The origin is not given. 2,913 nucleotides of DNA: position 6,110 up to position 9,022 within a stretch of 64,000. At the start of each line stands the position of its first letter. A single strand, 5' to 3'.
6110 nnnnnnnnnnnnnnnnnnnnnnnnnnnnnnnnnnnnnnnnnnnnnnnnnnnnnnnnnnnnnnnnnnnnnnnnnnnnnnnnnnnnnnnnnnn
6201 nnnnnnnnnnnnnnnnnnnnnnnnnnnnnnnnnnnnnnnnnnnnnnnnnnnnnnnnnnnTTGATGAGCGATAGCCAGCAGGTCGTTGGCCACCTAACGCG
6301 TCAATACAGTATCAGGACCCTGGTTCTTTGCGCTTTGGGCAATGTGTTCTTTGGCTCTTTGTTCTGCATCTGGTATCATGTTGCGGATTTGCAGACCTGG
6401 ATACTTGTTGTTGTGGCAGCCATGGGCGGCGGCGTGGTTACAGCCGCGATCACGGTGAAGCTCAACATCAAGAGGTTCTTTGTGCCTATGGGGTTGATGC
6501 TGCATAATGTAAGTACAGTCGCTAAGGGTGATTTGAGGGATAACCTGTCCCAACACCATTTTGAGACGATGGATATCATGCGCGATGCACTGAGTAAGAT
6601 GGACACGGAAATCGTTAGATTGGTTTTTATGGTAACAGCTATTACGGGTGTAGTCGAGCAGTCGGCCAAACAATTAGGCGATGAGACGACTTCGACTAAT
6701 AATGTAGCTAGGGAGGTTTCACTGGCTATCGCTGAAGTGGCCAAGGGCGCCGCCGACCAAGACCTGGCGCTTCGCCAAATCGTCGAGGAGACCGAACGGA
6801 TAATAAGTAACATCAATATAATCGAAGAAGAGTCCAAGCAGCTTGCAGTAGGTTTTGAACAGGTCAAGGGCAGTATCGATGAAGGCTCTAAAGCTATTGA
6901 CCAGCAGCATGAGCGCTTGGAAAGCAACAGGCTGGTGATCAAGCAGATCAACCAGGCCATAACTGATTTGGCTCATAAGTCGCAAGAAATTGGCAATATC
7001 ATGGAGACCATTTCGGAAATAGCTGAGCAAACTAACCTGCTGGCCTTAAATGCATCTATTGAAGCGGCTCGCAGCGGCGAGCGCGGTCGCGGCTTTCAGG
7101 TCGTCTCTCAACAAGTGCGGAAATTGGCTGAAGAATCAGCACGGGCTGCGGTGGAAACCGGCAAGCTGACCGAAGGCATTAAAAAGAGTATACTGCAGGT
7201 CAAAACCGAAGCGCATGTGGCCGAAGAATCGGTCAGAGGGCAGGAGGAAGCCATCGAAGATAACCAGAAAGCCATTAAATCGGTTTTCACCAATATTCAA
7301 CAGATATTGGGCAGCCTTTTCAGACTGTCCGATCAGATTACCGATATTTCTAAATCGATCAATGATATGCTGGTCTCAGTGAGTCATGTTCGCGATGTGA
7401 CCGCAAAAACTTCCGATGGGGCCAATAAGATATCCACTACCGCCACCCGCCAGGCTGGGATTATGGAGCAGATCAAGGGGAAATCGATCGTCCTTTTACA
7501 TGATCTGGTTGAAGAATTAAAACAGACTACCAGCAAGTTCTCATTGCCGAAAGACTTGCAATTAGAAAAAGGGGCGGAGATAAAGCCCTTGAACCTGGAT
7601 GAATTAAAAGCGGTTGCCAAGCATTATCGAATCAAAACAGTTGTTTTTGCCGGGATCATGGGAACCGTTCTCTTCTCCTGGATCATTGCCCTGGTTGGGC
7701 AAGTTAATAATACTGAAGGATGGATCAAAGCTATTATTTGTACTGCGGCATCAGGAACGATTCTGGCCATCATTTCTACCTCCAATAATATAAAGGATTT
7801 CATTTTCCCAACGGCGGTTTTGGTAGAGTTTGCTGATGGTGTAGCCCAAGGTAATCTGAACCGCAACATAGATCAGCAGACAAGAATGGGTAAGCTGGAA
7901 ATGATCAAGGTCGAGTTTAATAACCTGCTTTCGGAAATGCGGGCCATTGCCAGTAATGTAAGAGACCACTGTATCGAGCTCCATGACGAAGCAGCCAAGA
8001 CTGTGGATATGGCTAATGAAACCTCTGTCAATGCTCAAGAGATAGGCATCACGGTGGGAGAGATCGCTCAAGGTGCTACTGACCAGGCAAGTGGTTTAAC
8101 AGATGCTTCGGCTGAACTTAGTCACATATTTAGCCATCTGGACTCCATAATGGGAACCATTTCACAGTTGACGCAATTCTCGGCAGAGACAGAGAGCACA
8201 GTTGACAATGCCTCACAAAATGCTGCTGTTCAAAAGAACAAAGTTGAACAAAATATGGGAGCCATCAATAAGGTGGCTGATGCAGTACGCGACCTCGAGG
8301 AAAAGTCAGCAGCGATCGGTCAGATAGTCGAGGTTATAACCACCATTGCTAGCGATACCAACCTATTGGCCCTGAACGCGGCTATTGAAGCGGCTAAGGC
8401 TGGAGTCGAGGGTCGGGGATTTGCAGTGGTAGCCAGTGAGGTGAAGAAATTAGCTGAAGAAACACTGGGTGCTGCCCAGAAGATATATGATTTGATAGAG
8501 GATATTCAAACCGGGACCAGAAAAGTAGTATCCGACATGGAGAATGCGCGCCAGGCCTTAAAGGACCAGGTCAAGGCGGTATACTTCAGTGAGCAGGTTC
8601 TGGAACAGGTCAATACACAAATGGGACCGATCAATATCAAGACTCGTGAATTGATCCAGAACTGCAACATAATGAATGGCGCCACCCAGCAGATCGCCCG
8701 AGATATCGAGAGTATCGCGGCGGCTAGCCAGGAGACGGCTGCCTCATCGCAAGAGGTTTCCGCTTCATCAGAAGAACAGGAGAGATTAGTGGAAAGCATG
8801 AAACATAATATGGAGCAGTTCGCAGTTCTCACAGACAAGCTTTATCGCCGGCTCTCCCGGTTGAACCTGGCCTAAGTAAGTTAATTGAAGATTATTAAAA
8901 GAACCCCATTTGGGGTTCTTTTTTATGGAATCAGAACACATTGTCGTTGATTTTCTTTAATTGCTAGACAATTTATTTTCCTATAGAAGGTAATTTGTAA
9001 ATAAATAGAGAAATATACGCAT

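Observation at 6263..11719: Tandem paralogous 'double' MCPs, each containing two complete membrane-anchor + linker + signalling modules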

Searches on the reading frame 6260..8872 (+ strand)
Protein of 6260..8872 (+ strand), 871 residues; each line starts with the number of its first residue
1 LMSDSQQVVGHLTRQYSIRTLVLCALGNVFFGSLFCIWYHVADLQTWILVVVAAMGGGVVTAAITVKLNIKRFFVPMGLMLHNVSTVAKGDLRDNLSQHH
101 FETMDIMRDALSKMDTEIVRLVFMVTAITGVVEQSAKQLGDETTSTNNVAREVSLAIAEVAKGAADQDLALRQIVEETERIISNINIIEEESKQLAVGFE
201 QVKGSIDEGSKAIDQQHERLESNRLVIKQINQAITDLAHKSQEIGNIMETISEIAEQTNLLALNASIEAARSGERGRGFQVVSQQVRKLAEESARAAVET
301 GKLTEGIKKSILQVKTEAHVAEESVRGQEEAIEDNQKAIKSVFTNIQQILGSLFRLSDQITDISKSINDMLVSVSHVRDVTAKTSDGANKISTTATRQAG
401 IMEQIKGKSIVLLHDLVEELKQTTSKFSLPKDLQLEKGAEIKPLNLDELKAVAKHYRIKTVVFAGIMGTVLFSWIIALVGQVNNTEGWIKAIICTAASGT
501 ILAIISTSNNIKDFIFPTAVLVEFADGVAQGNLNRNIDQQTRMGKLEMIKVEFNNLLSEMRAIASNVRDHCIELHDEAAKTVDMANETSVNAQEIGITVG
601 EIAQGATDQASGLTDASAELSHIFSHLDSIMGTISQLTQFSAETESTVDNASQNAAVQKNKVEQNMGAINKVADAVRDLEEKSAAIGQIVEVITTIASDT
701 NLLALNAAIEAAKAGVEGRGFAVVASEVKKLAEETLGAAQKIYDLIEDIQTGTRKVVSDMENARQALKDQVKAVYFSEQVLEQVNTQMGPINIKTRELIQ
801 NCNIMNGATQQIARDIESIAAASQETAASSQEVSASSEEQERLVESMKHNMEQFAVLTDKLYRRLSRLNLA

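Call 3: search_protein_families(library=pfam, proteins=[window:6260-8872:+], max_evalue=0.1)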
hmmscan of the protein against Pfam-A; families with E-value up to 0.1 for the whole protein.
window:6260-8872:+ (871 aa): 8 families
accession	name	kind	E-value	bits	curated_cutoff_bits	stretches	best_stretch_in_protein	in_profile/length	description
PF00015.26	MCPsignal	-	7.9e-67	224.8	34.6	2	654-798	3-147/172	Methyl-accepting chemotaxis protein (MCP) signalling domain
PF10046.14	BLOC1_2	-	0.011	16.6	33.4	0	726-814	5-93/96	Biogenesis of lysosome-related organelles complex-1 subunit 2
PF18947.5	HAMP_2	-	0.011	16.1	24.3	0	502-560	7-65/67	HAMP domain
PF25672.1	BBH37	-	0.031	14.7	27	1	706-797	13-103/184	BBH37 helical domain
PF05082.18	Rop-like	-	0.036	14.4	27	0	726-752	8-34/64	Rop-like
PF03904.18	DUF334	-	0.041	14.6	30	0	301-371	3-69/123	Domain of unknown function (DUF334)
PF06103.16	DUF948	-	0.042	14.5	37.2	0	775-833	29-87/89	Bacterial protein of unknown function (DUF948)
PF12545.13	DUF3739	-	0.074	14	27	0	679-729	40-94/110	Filamentous haemagglutinin family outer membrane protein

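Call 4: search_protein_families(library=ncbifam, proteins=[window:6260-8872:+], max_evalue=0.1)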
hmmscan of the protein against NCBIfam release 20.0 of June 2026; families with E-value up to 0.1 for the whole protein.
window:6260-8872:+ (871 aa): 11 families
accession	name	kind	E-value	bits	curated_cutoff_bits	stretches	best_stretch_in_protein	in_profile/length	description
NF041847.1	transduc_aer2_vibrio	equivalog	3.4e-44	151.2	1200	2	515-830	456-742/804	aerotaxis transducer Aer2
NF007309.0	PRK09793.1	equivalog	2e-39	136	903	2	512-835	212-506/533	methyl-accepting chemotaxis protein IV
NF011615.0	PRK15041.1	equivalog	1.6e-38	132.7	947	2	552-825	221-502/554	methyl-accepting chemotaxis protein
NF047851.1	MCPCitTducer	equivalog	2.7e-38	132.4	900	2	559-825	247-499/553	methyl-accepting chemotaxis citrate transducer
NF058645.1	MCPCtpMPsAe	equivalog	2.4e-37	129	900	2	491-856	206-558/558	methyl-accepting chemotaxis protein CtpM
NF011622.0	PRK15048.1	equivalog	1.2e-33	117.1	900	2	595-830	268-505/553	methyl-accepting chemotaxis protein II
NF050802.1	AspChtxCcaA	equivalog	3.8e-32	111.5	1300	2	191-367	512-691/700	aspartate chemotaxis receptor CcaA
TIGR02168.1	SMC_prok_B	equivalog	3.8e-07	28.3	567.35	2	136-379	702-945/1181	chromosome segregation protein SMC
TIGR02169.1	SMC_prok_A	equivalog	1.1e-05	23.3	729.4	2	618-865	689-934/1165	chromosome segregation protein SMC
TIGR00996.1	Mtu_fam_mce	paralog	0.013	14.7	140.5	0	778-849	177-248/291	MCE family protein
NF047515.1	SpiroCoCo_C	equivalog_domain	0.084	12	125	0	322-426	151-254/313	SpiroCoCo family coiled-coil protein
